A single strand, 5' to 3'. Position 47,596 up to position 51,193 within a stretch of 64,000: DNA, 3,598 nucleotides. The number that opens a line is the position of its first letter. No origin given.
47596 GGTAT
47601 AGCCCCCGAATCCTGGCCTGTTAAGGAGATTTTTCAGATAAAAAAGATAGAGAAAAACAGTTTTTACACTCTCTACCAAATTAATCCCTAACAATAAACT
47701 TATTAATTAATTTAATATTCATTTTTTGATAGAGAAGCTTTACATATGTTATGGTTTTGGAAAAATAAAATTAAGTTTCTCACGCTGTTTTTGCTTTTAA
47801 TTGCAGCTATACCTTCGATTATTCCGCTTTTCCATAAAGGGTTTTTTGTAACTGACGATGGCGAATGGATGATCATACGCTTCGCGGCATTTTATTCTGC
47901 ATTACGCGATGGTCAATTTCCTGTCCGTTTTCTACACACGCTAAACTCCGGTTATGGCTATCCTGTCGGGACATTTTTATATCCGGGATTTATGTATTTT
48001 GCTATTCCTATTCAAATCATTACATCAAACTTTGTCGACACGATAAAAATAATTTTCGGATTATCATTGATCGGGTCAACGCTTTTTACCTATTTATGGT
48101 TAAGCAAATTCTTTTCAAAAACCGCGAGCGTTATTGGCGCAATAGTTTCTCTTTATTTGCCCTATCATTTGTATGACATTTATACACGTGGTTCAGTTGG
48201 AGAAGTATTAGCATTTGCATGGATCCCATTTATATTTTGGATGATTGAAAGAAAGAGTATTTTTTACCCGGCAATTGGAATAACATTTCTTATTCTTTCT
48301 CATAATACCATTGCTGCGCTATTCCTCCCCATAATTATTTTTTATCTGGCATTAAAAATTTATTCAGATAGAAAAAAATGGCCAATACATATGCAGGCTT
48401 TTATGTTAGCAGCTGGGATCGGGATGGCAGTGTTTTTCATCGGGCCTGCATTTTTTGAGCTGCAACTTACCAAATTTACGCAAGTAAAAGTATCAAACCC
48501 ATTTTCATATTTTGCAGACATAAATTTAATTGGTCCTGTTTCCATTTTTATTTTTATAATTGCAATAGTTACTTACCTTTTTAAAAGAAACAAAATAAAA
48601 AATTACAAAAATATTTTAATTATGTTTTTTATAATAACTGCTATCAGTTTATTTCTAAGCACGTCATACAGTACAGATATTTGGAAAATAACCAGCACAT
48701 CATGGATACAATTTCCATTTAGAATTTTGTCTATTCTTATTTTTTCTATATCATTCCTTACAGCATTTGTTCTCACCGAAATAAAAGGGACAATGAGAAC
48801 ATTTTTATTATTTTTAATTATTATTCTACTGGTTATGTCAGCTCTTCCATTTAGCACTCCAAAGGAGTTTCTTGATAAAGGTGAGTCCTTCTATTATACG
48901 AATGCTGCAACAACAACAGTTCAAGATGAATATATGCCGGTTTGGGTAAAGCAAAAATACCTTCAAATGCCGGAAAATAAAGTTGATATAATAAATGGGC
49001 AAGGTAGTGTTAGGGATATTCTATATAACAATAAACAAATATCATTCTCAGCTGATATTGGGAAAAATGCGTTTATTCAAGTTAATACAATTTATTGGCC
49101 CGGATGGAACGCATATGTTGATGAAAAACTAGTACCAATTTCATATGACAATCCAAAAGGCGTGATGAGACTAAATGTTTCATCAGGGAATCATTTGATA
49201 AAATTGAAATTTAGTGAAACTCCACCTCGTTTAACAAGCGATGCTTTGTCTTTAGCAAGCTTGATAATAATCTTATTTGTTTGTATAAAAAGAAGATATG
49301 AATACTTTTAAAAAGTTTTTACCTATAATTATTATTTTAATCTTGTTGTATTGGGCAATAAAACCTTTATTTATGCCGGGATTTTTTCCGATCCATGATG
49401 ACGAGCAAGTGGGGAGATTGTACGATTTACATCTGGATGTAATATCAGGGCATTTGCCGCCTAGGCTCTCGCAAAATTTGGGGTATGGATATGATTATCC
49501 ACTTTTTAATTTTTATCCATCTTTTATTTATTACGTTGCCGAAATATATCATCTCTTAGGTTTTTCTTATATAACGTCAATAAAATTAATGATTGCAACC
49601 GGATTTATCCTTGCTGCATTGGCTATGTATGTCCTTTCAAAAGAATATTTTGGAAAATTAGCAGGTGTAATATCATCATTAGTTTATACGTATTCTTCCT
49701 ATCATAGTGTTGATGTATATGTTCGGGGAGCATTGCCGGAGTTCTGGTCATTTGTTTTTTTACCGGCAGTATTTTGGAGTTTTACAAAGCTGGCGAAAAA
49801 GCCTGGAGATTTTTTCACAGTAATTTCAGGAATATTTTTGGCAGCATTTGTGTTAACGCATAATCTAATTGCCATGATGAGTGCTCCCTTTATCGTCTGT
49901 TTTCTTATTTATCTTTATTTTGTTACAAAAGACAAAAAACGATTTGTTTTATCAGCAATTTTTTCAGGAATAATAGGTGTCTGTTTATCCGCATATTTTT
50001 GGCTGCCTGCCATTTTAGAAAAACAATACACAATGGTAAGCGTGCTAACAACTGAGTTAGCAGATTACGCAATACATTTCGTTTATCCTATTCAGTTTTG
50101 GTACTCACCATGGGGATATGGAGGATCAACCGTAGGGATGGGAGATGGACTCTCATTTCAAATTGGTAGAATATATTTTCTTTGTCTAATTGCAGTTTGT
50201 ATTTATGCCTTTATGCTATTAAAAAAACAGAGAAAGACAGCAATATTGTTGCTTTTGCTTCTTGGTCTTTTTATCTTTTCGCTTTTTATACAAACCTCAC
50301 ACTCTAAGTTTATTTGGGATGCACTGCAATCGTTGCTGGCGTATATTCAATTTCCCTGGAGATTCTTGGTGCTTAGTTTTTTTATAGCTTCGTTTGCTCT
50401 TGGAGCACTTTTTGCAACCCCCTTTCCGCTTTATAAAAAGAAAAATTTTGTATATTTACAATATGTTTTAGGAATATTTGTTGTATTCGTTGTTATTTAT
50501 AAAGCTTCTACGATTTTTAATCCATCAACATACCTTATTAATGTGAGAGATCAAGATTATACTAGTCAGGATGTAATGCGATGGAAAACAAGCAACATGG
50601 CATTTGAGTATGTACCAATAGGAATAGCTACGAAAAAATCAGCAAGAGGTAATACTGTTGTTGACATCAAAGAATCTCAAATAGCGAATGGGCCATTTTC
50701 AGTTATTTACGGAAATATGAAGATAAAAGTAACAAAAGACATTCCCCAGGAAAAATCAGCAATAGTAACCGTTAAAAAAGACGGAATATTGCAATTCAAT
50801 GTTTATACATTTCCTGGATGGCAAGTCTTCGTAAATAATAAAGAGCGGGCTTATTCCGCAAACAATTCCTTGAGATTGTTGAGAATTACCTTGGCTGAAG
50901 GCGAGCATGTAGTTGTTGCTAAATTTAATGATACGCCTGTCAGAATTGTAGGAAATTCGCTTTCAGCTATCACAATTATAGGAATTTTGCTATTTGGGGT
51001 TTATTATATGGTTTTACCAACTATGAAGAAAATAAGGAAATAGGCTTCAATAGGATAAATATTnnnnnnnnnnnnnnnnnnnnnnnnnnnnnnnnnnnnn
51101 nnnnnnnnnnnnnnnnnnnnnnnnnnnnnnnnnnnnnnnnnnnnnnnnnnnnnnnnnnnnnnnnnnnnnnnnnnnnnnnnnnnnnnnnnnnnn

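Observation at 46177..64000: >17 kb surface-glycosylation locus with at least six GT-C membrane transferases, five GT2, one GT4 and a flippase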

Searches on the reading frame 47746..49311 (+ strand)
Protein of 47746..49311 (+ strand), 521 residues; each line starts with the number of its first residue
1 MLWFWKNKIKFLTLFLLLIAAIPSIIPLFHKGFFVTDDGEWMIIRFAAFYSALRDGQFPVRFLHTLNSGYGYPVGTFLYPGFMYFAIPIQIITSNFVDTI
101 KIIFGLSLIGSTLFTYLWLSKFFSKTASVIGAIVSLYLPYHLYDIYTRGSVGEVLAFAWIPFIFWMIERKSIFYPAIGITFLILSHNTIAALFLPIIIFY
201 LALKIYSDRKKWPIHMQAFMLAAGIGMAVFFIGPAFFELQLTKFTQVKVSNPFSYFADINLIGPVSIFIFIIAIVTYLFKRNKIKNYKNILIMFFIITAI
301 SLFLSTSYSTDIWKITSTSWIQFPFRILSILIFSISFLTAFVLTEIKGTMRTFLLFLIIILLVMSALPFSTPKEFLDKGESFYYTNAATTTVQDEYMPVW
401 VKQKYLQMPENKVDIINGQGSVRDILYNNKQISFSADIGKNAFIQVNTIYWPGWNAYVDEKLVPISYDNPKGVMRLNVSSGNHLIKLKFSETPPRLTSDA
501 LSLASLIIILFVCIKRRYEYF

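Call 4: search_protein_families(library=pfam, proteins=[window:47746-49311:+], max_evalue=0.01)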
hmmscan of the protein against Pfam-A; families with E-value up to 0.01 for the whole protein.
window:47746-49311:+ (521 aa): 1 family
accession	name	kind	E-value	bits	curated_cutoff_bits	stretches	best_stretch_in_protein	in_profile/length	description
PF10131.15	PTPS_related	-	1.1e-05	24.6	26.4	1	79-368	4-305/621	6-pyruvoyl-tetrahydropterin synthase related domain; membrane protein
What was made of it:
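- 47746..49311 (+): B: GT-C, YfhO/PTPS_related superfamily, 521 aa. Has a '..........' loop (D37, D38), a C-terminal beta-sandwich (413-489) and a final TM helix. PTPS_related 24.6 bits, just under the 26.4 cut-off (call 4).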

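Call 6: search_protein_families(library=ncbifam, proteins=[window:47746-49311:+], max_evalue=0.01)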
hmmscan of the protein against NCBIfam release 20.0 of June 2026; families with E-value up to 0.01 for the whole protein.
window:47746-49311:+ (521 aa): 0 families

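Call 33: find_homologous_proteins(query=window:47746-49311:+, max_evalue=0.001)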
Query window:47746-49311:+ (521 aa): 804 proteins with E <= 0.001 among 8000 candidates; the best 120 are listed.
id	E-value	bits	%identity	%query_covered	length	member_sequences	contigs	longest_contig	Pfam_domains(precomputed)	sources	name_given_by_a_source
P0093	0.0e+0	1146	100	100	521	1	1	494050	PF10131.16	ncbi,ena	-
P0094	2.3e-210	718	65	95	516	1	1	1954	-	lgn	-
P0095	1.7e-198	679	58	98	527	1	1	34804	PF10131.16,PF09586.17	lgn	-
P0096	2.6e-192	658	57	100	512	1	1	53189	PF10131.16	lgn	-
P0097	4.9e-183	628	56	92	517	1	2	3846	PF10131.16,PF09586.17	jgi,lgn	-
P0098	5.6e-183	628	55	99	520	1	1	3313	PF10131.16,PF09586.17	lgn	-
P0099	1.1e-174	600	55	97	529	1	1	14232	-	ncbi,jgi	jgi:hypothetical protein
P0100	2.3e-174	599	54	95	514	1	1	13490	-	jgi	-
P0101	2.1e-172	593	53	99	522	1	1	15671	PF10131.16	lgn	-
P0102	2.1e-170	586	53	94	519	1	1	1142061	PF10131.16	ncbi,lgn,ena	-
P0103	1.4e-169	583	51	100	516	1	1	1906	-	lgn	-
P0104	6.5e-169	581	54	93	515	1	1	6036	-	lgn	-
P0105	7.2e-167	574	52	97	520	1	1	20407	PF10131.16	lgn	-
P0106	9.2e-167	574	51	98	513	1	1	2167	-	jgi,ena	-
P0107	1.9e-166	573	50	99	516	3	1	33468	-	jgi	jgi:hypothetical protein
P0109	5.5e-165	568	50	99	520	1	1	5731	PF10131.16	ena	-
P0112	3.3e-164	566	54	91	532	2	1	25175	PF10131.16,PF09586.17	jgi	-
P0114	3.5e-162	559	52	96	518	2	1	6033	PF10131.16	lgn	-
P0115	1.3e-161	557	51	96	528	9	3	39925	PF10131.16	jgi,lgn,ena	-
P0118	2.6e-161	556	53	97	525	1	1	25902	PF10131.16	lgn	-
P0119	4.0e-161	555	51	91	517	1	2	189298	PF10131.16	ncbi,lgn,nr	ncbi:MAG TPA: 6-pyruvoyl-tetrahydropterin synthase-related protein [Candidatus Saccharimonadales bac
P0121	1.1e-160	554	51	92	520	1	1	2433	PF10131.16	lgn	-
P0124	3.9e-160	552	52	92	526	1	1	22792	PF10131.16,PF09586.17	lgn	-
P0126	4.8e-160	552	52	95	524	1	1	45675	PF10131.16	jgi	jgi:hypothetical protein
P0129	9.3e-160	551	50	95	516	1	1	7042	PF10131.16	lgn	-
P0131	1.2e-159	551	49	96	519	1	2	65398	PF10131.16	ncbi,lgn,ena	-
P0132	1.9e-159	550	50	98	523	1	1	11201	PF10131.16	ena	-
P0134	2.8e-159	549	51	95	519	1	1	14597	PF10131.16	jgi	jgi:6-pyruvoyl-tetrahydropterin synthase-like protein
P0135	3.9e-159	549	48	99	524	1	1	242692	PF10131.16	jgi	jgi:hypothetical protein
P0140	2.0e-158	547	49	96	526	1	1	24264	PF10131.16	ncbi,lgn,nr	ncbi:MAG: 6-pyruvoyl-tetrahydropterin synthase-related protein [Patescibacteria group bacterium]|nr:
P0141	6.2e-158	545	50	98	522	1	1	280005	PF10131.16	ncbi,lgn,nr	ncbi:MAG TPA: hypothetical protein VM077_01880 [Candidatus Limnocylindrales bacterium]|nr:hypothetic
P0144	9.3e-158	544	50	98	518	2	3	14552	PF10131.16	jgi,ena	-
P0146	8.4e-157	541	50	95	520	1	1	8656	PF10131.16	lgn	-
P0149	2.1e-156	540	49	95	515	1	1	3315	PF10131.16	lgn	-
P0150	5.5e-156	539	51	94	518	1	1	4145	PF10131.16,PF09586.17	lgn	-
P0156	1.4e-154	534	50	98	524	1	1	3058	PF10131.16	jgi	-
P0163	4.3e-154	532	50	97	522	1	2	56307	PF09586.17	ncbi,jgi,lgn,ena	-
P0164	6.1e-154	532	50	98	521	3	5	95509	PF10131.16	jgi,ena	-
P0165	7.7e-154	531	50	93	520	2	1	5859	PF10131.16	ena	-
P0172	4.6e-153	529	50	94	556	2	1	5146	PF10131.16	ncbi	-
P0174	9.1e-153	528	49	94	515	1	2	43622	PF10131.16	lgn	-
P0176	8.1e-152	525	50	94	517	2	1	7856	PF10131.16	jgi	jgi:hypothetical protein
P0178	1.4e-151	524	48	98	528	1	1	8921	PF10131.16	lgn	-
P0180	1.8e-151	524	49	90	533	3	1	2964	PF10131.16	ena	-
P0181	3.0e-151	523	49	97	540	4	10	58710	PF10131.16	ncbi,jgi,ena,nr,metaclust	ncbi:MAG: hypothetical protein A3B41_00085 [Candidatus Levybacteria bacterium RIFCSPLOWO2_01_FULL_37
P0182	3.8e-151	523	48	97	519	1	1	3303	PF10131.16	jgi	jgi:hypothetical protein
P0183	5.8e-151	522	50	91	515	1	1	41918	PF10131.16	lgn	-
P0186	5.1e-150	519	46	100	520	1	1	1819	PF10131.16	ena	-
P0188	1.8e-149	517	47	94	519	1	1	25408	PF10131.16,PF09586.17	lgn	-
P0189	2.0e-149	517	48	99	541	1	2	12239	PF10131.16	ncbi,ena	ncbi:MAG: 6-pyruvoyl-tetrahydropterin synthase-related protein [Patescibacteria group bacterium]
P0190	2.7e-149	516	49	93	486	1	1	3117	PF10131.16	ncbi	-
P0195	5.6e-149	515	48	98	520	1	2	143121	PF10131.16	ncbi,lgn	-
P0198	1.2e-148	514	47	99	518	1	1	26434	PF10131.16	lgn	-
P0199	1.3e-148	514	49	98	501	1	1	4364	PF10131.16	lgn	-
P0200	2.0e-148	514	51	96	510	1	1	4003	PF10131.16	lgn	-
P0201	3.1e-148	513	49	95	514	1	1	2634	PF10131.16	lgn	-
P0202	4.5e-148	512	47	99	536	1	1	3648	PF10131.16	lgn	-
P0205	1.0e-147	511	46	95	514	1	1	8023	PF10131.16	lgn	-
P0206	1.1e-147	511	50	94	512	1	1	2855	PF09586.17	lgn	-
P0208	1.5e-147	511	49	100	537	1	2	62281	PF09586.17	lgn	-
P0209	2.5e-147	510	49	97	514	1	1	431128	PF10131.16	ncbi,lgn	ncbi:MAG: 6-pyruvoyl-tetrahydropterin synthase-related protein [Candidatus Levyibacteriota bacterium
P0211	3.0e-147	510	49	96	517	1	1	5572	PF10131.16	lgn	-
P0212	4.4e-147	509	48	95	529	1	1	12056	PF10131.16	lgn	-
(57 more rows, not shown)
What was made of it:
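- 47746..49311 (+): More than 800 homologues, many with PF10131/PF09586 (call 33).
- Checked: Close homologues of 47746 carry precomputed PF10131/PF09586 (call 33).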

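Call 37: search_solved_structures(query=A2, max_evalue=10)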
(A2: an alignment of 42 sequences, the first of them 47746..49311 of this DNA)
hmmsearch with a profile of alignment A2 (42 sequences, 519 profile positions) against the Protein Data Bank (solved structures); distinct sequences matched with E-value up to 10: 1.
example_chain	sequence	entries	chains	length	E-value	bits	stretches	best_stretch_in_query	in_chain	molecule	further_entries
6a02_A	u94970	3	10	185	1.1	11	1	375-423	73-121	YfdX protein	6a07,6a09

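Call 48: predict_structure(alignment_id=A2)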
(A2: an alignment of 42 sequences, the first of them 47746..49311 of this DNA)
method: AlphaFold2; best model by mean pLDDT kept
length: 521 residues; sequences in the alignment: 42
mean_pLDDT: 90.0   pTM: 0.91
mean pLDDT of the five models: 90.0, 89.1, 88.5, 86.9, 86.2
residues with pLDDT >= 90: 356; 70-90: 132; 50-70: 24; < 50: 9
segments of 3 or more residues with pLDDT < 50: 245-249, 391-393
pLDDT, mean of each block of 10 residues (from residue 1): 75 93 93 82 88 89 85 66 92 93 96 98 97 98 92 95 97 97 91 96 87 89 96 83 58 83 97 98 93 98 94 74 86 98 97 98 96 84 72 67 84 93 93 96 95 95 96 96 96 91 97 88 62
secondary structure, 60 per line:
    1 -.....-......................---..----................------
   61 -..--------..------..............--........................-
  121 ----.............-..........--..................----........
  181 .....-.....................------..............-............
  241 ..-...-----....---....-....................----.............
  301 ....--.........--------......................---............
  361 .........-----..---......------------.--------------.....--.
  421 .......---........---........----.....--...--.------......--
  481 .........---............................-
elements in order: H2-6 H8-29 H39-54 H80-93 H96-119 H125-137 H139-148 H151-168 H173-185 H187-207 H214-227 H229-241 H252-255 H259-262 H264-283 H288-304 H307-315 H324-345 H349-369 H380-385 E413-417 E420-427 E431-438 E442-449 E454-458 E461-463 E473-478 E481-489 H493-520
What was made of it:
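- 47746..49311 (+): AF2 pLDDT 90 (call 48).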

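Call 52: fold_search(model_id=the predicted structure, library=pdb)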
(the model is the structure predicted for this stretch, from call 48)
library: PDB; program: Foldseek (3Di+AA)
matches with E <= 10: 271; with E <= 0.001: 15
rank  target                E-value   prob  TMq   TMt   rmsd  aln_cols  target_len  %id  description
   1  8age_A                1.0e-04  1.00  0.45  0.38  10.7       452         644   14  Structure of yeast oligosaccharylransferase complex with acceptor peptide bound (released 2022-12-07)
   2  8agb_A                1.4e-04  1.00  0.47  0.40  11.6       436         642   14  Structure of yeast oligosaccharylransferase complex with lipid-linked oligosaccharide bound (released 2022-12-07)
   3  6s7t_A                1.4e-04  1.00  0.43  0.33  13.2       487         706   14  Cryo-EM structure of human oligosaccharyltransferase complex OST-B (released 2019-12-18)
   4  7oci_F                2.3e-04  1.00  0.42  0.35  12.5       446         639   15  Cryo-EM structure of yeast Ost6p containing oligosaccharyltransferase complex (released 2022-02-16)
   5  7e9s_A                3.3e-04  1.00  0.43  0.28   9.9       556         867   13  Archaeal oligosaccharyltransferase AglB from Archaeoglobus fulgidus in complex with an inhibitory peptide and a dolich (released 2021-09-08)
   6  6gxc_A                3.4e-04  1.00  0.41  0.32   8.8       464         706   13  Bacterial oligosaccharyltransferase PglB in complex with an inhibitory peptide and a reactive lipid-linked oligosaccha (released 2018-11-14)
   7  5ogl_A                4.3e-04  1.00  0.41  0.32   8.5       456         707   13  Structure of bacterial oligosaccharyltransferase PglB in complex with an acceptor peptide and an lipid-linked oligosac (released 2017-10-25)
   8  9n9j_I                4.3e-04  1.00  0.43  0.33  12.4       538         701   12  Structure of a GRP94 folding intermediate engaged with a CCDC134- and FKBP11-bound secretory translocon (released 2025-11-19)
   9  6ftg_5                4.6e-04  1.00  0.46  0.38  11.4       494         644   13  Subtomogram average of OST-containing ribosome-translocon complexes from canine rough microsomal membranes (released 2018-03-21)
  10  8agc_A                4.6e-04  1.00  0.42  0.33   9.8       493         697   14  Structure of yeast oligosaccharylransferase complex with lipid-linked oligosaccharide and non-acceptor peptide bound (released 2022-12-07)
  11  6s7o_A                4.9e-04  1.00  0.50  0.41   6.0       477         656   13  Cryo-EM structure of human oligosaccharyltransferase complex OST-A (released 2019-12-18)
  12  8pn9_A                4.9e-04  1.00  0.48  0.39   8.9       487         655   12  Structure of human oligosaccharyltransferase OST-A complex bound to NGI-1 (released 2024-05-08)
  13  3wak                  5.1e-04  1.00  0.44  0.28   9.2       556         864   13  Crystal structure of the Archaeoglobus fulgidus oligosaccharyltransferase (O29867_ARCFU) in the apo form (released 2013-10-30)
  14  6ezn_F                5.3e-04  1.00  0.44  0.37  11.9       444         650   15  Cryo-EM structure of the yeast oligosaccharyltransferase (OST) complex (released 2018-01-17)
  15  6c26_A                6.3e-04  1.00  0.47  0.39  12.8       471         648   14  The Cryo-EM structure of a eukaryotic oligosaccharyl transferase complex (released 2018-01-31)
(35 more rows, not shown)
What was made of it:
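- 47746..49311 (+): Foldseek top hits are STT3, AglB, PglB and AftD, E 1e-4, probability 1.0 (call 52).
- Checked: The AF2 model of 47746 (pLDDT 90, call 48) matches STT3, AglB, PglB and AftD (call 52).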

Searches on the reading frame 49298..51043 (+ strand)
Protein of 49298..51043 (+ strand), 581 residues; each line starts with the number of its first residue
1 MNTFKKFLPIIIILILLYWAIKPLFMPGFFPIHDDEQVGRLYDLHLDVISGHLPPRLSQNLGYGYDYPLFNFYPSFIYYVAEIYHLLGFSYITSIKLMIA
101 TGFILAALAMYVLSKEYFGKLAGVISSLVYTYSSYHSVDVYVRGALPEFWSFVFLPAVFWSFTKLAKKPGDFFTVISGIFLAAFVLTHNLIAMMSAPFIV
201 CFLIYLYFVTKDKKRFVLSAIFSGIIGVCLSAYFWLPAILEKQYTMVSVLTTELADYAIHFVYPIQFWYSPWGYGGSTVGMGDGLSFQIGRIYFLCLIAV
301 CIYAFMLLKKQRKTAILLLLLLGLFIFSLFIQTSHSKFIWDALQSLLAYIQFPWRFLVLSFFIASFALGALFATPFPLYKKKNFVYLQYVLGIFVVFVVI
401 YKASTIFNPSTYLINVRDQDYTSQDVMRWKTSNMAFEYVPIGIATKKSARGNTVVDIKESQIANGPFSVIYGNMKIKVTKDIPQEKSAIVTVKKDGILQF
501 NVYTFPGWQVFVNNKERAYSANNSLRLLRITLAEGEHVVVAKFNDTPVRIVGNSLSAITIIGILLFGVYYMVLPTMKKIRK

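Call 4: search_protein_families(library=pfam, proteins=[window:49298-51043:+], max_evalue=0.01)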
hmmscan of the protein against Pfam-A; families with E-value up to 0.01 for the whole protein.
window:49298-51043:+ (581 aa): 2 families
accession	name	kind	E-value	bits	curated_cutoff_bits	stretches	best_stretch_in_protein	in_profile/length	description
PF10131.15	PTPS_related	-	0.00018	20.5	26.4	1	70-412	1-312/621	6-pyruvoyl-tetrahydropterin synthase related domain; membrane protein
PF13231.12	PMT_2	-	0.0073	17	26.1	1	75-206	4-132/160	Dolichyl-phosphate-mannose-protein mannosyltransferase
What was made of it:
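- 49298..51043 (+): C: GT-C, paralogue of B, 581 aa, D34-D35 loop. Sub-threshold PTPS_related and PMT_2 hits (call 4).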

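Call 6: search_protein_families(library=ncbifam, proteins=[window:49298-51043:+], max_evalue=0.01)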
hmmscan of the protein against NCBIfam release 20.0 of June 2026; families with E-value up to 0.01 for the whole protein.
window:49298-51043:+ (581 aa): 0 families
